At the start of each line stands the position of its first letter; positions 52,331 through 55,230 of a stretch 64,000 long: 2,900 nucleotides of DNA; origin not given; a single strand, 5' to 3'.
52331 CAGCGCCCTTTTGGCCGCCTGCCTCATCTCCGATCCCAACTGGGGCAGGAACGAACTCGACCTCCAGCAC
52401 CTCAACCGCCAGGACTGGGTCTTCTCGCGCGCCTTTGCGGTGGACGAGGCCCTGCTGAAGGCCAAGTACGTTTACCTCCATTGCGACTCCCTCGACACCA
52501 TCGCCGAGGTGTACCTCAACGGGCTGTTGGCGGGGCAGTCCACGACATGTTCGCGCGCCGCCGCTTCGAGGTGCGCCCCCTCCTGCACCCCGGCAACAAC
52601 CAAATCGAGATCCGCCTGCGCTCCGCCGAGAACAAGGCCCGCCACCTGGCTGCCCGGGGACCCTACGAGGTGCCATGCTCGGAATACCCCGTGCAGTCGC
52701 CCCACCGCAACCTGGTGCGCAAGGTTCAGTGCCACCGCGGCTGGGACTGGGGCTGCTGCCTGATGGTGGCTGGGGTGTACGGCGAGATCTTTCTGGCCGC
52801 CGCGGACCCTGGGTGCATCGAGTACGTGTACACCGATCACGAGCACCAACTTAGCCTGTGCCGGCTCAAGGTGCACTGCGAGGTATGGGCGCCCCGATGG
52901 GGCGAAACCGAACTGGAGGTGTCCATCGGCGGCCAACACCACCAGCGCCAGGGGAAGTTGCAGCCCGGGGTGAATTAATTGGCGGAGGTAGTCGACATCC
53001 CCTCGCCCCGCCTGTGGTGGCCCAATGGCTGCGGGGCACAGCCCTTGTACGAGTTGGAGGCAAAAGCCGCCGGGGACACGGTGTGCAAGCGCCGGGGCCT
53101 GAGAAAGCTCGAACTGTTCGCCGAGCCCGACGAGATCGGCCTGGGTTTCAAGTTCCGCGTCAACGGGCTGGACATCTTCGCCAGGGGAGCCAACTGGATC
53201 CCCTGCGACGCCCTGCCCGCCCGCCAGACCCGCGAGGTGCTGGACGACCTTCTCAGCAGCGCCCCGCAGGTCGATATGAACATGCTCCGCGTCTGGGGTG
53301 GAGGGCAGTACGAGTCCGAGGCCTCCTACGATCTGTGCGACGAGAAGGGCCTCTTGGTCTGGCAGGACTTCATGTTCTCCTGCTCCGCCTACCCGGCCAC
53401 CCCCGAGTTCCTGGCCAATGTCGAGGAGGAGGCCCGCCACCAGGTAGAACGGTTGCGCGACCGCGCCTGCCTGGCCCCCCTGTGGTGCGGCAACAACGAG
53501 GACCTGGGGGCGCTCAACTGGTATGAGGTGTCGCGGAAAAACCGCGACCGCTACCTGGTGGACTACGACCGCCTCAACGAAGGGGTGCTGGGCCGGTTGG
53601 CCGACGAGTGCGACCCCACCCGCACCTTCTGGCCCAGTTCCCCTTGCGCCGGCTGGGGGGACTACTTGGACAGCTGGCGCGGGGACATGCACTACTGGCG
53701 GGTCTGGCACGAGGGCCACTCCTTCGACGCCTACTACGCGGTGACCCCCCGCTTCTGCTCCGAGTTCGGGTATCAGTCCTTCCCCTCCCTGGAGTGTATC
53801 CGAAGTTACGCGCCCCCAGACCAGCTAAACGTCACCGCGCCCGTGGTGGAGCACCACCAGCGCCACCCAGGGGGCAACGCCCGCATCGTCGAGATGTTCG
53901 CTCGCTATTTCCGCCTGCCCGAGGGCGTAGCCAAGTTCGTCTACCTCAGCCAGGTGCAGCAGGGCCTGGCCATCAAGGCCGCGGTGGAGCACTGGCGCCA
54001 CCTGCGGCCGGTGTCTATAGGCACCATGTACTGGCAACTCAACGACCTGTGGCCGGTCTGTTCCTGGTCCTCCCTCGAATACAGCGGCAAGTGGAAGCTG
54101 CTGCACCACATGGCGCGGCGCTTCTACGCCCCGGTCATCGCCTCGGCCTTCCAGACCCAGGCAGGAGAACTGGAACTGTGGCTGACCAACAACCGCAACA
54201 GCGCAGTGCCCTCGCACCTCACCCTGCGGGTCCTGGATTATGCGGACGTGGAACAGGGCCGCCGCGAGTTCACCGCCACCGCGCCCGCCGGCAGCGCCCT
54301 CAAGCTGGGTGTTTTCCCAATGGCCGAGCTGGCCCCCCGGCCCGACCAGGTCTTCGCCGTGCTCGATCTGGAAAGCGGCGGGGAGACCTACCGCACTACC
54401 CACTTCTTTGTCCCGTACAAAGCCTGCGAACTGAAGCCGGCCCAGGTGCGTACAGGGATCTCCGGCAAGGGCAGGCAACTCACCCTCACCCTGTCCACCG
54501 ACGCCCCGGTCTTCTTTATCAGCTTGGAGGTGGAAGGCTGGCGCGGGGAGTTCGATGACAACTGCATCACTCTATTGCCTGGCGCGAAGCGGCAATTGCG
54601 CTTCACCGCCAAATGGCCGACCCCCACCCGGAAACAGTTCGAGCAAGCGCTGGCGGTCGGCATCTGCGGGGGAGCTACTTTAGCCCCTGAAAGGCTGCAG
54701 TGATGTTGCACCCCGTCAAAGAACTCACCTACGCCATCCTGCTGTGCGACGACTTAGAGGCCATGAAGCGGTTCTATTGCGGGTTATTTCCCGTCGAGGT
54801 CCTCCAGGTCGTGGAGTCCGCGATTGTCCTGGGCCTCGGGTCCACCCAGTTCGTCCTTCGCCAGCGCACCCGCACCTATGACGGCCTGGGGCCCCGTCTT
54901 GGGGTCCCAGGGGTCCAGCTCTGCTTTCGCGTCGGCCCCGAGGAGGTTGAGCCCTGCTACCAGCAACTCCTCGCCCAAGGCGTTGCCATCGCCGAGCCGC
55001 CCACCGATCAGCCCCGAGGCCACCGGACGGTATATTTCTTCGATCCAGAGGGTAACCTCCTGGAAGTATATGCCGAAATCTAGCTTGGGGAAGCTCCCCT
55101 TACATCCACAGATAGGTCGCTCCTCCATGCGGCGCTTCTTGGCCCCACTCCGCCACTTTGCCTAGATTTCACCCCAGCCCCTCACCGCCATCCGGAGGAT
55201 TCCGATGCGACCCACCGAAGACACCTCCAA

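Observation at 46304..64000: Gene-disrupting lesions are concentrated in accessory genes while a 21-kb housekeeping block is untouched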

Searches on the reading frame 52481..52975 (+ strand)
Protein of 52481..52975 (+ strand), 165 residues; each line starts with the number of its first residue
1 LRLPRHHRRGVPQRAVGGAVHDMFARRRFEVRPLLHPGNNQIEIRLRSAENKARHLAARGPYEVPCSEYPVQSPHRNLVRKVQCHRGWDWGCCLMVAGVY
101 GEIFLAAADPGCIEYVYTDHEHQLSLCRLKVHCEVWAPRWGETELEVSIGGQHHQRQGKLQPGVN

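Call 8: search_protein_families(library=pfam, proteins=[window:52481-52975:+], max_evalue=0.01)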
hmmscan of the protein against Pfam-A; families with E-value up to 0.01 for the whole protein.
window:52481-52975:+ (165 aa): 1 family
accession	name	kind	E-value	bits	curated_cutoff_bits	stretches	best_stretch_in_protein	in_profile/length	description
PF22666.2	Glyco_hydro_2_N2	-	2.8e-19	70.2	27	1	19-100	90-166/167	Glycosyl hydrolase 2 galactose-binding domain-like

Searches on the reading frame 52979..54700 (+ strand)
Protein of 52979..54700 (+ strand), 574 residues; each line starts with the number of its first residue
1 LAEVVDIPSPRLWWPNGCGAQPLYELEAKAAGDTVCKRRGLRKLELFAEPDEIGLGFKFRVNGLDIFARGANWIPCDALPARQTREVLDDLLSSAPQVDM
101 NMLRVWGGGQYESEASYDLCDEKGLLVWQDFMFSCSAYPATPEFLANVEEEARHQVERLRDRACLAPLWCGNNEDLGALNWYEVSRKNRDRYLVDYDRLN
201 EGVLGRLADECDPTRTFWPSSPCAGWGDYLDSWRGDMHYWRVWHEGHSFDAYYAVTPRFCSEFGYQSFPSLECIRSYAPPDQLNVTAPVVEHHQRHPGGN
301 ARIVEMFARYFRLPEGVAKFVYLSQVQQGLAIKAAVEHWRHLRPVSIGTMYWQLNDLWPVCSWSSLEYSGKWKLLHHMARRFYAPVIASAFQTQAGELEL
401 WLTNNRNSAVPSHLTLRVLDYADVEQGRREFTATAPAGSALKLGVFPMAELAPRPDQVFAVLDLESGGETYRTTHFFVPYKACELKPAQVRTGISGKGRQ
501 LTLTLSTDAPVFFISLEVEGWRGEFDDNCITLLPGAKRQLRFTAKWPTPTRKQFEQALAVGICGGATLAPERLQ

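Call 8: search_protein_families(library=pfam, proteins=[window:52979-54700:+], max_evalue=0.01)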
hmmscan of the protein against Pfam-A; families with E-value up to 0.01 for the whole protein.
window:52979-54700:+ (574 aa): 4 families
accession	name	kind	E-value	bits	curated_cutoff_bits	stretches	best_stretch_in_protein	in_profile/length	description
PF17753.7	Ig_mannosidase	-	2.1e-14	53.4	22.6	1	485-560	1-75/81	Ig-fold domain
PF17786.7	Mannosidase_ig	-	7.7e-10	39.6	23.4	1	396-481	1-90/91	Mannosidase Ig/CBM-like domain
PF18368.7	Ig_GlcNase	-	0.004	17.7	26.3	0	485-551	18-91/105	Exo-beta-D-glucosaminidase Ig-fold domain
PF00703.27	Glyco_hydro_2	-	0.0099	17.1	23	0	5-41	70-108/109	Glycosyl hydrolases family 2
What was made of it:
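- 52233..54703 (+): GH2 beta-mannosidase pseudogene: -1 at 52541, TAA at 52976, and -1 at 54658 that replaces the last 8 residues. The Pfam Glyco_hydro_2_N2 domain is split over two frames (call 8).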

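Call 66: find_homologous_proteins(query=window:52979-54700:+, max_evalue=1e-50)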
Query window:52979-54700:+ (574 aa): 7957 proteins with E <= 1e-50 among 8000 candidates; the best 120 are listed.
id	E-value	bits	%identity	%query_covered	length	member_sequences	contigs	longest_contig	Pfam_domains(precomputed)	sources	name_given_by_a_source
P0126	0.0e+0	1373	100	100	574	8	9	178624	PF17786.8,PF17753.8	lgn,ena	-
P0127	0.0e+0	1082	80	98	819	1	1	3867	PF02837.25,PF17786.8,PF17753.8,PF22666.3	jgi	jgi:beta-mannosidase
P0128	0.0e+0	1068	79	98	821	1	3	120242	PF17786.8,PF17753.8,PF00703.28,PF22666.3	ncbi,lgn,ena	-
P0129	0.0e+0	1067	80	98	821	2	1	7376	PF17786.8,PF17753.8,PF22666.3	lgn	-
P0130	8.3e-269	912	69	97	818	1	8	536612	PF17786.8,PF17753.8,PF00703.28,PF22666.3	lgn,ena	-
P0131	1.6e-264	897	68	98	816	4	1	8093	PF17786.8,PF17753.8,PF00703.28,PF22666.3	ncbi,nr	ncbi:MAG: glycoside hydrolase family 2 protein [bacterium]|nr:glycoside hydrolase family 2 protein [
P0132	1.6e-264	897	67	98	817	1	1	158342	PF02837.25,PF17786.8,PF17753.8,PF00703.28,PF22666.3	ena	-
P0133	3.2e-264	896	67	98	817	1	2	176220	PF02837.25,PF17786.8,PF17753.8,PF00703.28,PF22666.3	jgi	-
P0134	1.9e-263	894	66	98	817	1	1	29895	PF02837.25,PF17786.8,PF17753.8,PF00703.28,PF22666.3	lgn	-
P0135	4.1e-263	893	67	98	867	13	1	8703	PF02837.25,PF17786.8,PF17753.8,PF00703.28,PF22666.3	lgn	-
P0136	2.0e-262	890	67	97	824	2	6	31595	PF17786.8,PF17753.8,PF00703.28,PF22666.3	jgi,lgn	jgi:beta-mannosidase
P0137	2.9e-262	890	66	98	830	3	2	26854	PF02837.25,PF17786.8,PF17753.8,PF00703.28,PF22666.3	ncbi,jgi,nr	ncbi:MAG: glycoside hydrolase family 2 protein [Gemmatimonadetes bacterium]|jgi:beta-mannosidase|nr:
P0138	1.6e-261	887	67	97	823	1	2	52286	PF02837.25,PF17786.8,PF17753.8,PF00703.28,PF22666.3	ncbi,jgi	-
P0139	7.8e-260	882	66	98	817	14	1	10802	PF17786.8,PF17753.8,PF00703.28,PF22666.3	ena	-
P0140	4.3e-259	879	65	98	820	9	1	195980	PF02837.25,PF17786.8,PF17753.8,PF00703.28,PF22666.3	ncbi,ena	-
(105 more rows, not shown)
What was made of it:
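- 52233..54703 (+): All 809-830-aa homologs are intact, and the closest is 80% identical (call 66).
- The closest intact relative of the GH2 fragment is 80% identical (call 66).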

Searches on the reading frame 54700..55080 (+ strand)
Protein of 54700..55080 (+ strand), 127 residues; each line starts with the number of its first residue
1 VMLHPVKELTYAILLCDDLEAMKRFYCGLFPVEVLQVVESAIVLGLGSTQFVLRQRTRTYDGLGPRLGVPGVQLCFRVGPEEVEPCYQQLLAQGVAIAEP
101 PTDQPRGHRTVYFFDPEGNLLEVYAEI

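Call 8: search_protein_families(library=pfam, proteins=[window:54700-55080:+], max_evalue=0.01)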
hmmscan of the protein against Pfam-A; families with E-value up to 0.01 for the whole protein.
window:54700-55080:+ (127 aa): 3 families
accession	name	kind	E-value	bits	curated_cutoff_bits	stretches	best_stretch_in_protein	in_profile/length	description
PF00903.31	Glyoxalase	-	2.1e-12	47.9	20.6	1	11-123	4-121/121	Glyoxalase/Bleomycin resistance protein/Dioxygenase superfamily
PF12681.13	Glyoxalase_2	-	5e-05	23.7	30.1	1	10-123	2-113/118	Glyoxalase-like domain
PF18029.7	Glyoxalase_6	-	0.004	18.2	23.6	1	16-123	6-105/106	Glyoxalase-like domain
